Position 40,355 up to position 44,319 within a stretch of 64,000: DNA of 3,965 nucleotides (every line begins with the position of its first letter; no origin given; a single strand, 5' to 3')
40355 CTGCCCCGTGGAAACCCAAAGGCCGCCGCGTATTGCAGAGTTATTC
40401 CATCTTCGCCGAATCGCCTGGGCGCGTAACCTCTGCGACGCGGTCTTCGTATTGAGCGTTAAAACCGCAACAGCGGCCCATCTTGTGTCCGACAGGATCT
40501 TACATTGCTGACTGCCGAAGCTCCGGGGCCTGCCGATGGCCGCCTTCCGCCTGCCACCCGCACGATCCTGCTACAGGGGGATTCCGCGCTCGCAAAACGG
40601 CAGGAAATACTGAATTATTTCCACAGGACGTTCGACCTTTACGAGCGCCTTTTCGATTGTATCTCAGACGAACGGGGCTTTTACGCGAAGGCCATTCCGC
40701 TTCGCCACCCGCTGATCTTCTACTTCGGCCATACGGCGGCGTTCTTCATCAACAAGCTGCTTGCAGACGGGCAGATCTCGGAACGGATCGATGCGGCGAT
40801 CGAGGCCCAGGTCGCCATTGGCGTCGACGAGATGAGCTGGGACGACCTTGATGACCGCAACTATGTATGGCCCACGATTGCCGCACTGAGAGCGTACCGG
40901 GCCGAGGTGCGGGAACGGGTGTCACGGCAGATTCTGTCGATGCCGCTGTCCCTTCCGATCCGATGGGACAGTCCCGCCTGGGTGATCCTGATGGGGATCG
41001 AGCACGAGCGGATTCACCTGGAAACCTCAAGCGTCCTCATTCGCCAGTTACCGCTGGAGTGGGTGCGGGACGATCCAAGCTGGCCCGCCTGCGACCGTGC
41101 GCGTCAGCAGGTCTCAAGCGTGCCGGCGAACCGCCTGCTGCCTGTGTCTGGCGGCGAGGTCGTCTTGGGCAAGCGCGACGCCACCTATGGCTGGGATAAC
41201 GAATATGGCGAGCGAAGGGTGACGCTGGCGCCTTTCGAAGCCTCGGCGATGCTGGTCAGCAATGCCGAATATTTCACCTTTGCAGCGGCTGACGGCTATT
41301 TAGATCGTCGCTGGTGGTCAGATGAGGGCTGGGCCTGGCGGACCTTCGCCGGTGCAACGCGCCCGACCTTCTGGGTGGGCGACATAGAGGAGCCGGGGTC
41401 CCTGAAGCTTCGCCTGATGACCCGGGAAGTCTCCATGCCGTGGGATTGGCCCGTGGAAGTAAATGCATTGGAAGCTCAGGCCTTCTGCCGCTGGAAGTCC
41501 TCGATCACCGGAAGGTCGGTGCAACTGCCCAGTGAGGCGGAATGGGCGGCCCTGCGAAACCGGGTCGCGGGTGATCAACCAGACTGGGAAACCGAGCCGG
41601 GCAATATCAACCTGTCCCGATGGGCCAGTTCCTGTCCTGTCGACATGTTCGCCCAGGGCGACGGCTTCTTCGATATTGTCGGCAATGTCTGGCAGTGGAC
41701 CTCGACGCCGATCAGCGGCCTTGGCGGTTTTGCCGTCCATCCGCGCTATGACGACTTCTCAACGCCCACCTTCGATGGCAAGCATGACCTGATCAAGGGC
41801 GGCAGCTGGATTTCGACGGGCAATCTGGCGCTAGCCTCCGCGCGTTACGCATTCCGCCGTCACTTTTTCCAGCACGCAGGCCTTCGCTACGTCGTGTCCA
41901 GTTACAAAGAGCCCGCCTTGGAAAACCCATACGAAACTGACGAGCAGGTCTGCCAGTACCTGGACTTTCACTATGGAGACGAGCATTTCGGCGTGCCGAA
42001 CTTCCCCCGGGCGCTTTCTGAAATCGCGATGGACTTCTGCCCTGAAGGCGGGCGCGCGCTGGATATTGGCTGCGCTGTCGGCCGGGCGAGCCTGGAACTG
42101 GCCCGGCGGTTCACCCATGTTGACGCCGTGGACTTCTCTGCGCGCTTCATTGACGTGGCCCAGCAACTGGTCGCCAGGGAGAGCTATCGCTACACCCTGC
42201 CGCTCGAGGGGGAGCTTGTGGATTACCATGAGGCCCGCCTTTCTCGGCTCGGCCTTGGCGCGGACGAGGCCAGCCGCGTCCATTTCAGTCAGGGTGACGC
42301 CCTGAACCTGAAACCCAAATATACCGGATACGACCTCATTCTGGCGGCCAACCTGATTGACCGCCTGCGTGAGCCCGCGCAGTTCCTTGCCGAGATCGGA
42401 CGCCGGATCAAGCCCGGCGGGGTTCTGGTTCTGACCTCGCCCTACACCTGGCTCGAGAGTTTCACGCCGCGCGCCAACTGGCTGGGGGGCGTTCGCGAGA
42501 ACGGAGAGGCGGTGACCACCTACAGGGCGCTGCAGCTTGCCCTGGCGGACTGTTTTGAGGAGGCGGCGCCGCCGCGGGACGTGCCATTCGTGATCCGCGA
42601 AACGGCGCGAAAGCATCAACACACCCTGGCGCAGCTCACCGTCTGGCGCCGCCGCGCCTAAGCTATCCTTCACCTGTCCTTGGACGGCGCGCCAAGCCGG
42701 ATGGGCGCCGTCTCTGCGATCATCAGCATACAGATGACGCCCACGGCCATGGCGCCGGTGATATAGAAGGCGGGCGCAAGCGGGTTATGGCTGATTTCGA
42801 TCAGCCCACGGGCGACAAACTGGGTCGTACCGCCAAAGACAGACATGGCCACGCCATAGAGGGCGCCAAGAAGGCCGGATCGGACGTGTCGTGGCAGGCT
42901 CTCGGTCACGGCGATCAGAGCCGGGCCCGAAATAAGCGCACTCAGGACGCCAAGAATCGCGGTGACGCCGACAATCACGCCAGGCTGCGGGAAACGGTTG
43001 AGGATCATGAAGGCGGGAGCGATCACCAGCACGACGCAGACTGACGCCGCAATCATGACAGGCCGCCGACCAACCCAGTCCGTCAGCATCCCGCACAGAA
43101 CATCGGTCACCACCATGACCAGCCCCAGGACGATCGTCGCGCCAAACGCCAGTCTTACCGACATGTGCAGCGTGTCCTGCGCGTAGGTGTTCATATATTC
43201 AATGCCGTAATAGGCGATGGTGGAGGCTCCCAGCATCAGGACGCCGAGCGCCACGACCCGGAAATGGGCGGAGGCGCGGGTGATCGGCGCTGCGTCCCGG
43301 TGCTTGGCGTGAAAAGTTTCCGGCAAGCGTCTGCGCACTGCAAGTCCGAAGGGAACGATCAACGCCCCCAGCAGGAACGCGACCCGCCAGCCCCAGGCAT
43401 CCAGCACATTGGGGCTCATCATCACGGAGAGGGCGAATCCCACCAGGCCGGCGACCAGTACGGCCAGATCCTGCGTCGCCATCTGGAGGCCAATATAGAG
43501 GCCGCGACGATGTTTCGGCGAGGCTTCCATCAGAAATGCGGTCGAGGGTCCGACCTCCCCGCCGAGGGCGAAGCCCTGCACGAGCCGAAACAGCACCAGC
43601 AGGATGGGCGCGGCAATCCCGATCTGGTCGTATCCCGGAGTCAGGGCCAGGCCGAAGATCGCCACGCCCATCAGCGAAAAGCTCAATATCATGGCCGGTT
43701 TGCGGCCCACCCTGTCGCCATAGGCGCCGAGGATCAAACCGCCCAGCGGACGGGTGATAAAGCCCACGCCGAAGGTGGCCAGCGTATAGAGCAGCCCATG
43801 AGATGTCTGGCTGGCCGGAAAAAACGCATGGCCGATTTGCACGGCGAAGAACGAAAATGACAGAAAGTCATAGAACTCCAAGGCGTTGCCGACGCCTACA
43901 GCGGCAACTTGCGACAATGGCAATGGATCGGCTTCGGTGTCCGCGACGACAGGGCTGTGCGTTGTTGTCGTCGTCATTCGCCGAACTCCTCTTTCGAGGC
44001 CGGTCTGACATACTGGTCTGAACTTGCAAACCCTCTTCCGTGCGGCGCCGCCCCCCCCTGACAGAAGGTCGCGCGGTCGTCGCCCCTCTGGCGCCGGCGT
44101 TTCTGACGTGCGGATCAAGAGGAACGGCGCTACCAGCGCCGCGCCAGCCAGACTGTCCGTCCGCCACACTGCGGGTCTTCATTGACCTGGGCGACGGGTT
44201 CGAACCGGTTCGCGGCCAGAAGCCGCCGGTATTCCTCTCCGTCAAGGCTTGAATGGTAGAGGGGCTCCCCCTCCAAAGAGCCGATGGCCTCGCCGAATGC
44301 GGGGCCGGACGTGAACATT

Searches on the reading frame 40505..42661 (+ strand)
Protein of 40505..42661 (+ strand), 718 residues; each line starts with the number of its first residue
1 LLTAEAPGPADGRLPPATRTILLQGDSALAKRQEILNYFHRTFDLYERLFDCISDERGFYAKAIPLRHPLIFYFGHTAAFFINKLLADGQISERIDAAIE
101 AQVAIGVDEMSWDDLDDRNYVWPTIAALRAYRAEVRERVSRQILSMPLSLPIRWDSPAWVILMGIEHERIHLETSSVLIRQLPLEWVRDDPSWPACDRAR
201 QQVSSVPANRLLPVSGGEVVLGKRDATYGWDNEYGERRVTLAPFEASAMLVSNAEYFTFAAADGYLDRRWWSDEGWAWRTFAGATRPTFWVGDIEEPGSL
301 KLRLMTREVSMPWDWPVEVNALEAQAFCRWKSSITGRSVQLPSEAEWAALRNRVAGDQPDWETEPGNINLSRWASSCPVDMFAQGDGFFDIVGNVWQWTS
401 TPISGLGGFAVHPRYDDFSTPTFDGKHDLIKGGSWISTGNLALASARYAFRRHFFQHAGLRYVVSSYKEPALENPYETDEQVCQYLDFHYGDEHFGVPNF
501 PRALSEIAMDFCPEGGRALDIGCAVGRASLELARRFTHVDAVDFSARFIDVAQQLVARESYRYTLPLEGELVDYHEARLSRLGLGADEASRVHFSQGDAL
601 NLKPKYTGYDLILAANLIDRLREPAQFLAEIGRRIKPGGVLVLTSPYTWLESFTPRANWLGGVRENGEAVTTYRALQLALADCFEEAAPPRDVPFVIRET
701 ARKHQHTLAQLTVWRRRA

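Call 76: search_protein_families(library=pfam, proteins=[window:40505-42661:+], max_evalue=0.00001)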
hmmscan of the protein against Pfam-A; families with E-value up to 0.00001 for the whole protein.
window:40505-42661:+ (718 aa): 7 families
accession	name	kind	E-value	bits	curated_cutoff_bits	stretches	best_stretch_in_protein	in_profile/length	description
PF03781.23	FGE-sulfatase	-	1.3e-25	91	23.3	1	210-461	4-252/255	Sulfatase-modifying factor enzyme 1-like domain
PF08242.18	Methyltransf_12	-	2.3e-14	54.3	30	1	580-641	39-98/98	Methyltransferase domain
PF13649.12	Methyltransf_25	-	5.9e-14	53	27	1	519-562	2-47/97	Methyltransferase domain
PF13847.12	Methyltransf_31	-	1.2e-12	48.1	27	1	589-647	53-113/145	Methyltransferase domain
PF08241.18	Methyltransf_11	-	1.5e-12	48.4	21.2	1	519-643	1-95/95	Methyltransferase domain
PF13489.12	Methyltransf_23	-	6.7e-12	45.9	27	1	510-679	18-151/164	Methyltransferase domain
PF12867.12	DinB_2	-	1.6e-08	35.5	24.8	1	39-174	2-127/128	DinB superfamily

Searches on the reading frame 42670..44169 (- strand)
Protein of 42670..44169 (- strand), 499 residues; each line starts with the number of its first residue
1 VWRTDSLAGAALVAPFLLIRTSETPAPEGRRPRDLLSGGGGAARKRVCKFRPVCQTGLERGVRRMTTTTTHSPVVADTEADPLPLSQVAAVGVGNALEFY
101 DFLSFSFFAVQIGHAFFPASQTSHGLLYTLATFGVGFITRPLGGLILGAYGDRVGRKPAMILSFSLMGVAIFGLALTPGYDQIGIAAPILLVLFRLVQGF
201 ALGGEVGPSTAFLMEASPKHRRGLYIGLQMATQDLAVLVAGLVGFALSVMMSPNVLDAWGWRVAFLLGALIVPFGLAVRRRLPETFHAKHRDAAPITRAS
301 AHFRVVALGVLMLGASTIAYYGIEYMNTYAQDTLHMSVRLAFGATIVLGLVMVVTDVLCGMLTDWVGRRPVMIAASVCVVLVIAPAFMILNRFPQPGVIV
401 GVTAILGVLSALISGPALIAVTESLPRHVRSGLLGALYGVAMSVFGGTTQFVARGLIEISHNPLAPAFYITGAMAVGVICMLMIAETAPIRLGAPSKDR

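Call 76: search_protein_families(library=pfam, proteins=[window:42670-44169:-], max_evalue=0.00001)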
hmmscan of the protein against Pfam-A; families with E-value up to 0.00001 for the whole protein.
window:42670-44169:- (499 aa): 2 families
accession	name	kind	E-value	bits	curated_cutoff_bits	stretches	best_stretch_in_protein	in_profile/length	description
PF07690.21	MFS_1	-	3.3e-26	92.5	33.4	1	117-443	27-340/347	Major Facilitator Superfamily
PF00083.30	Sugar_tr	-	2.2e-22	80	22.3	1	93-285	7-194/452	Sugar (and other) transporter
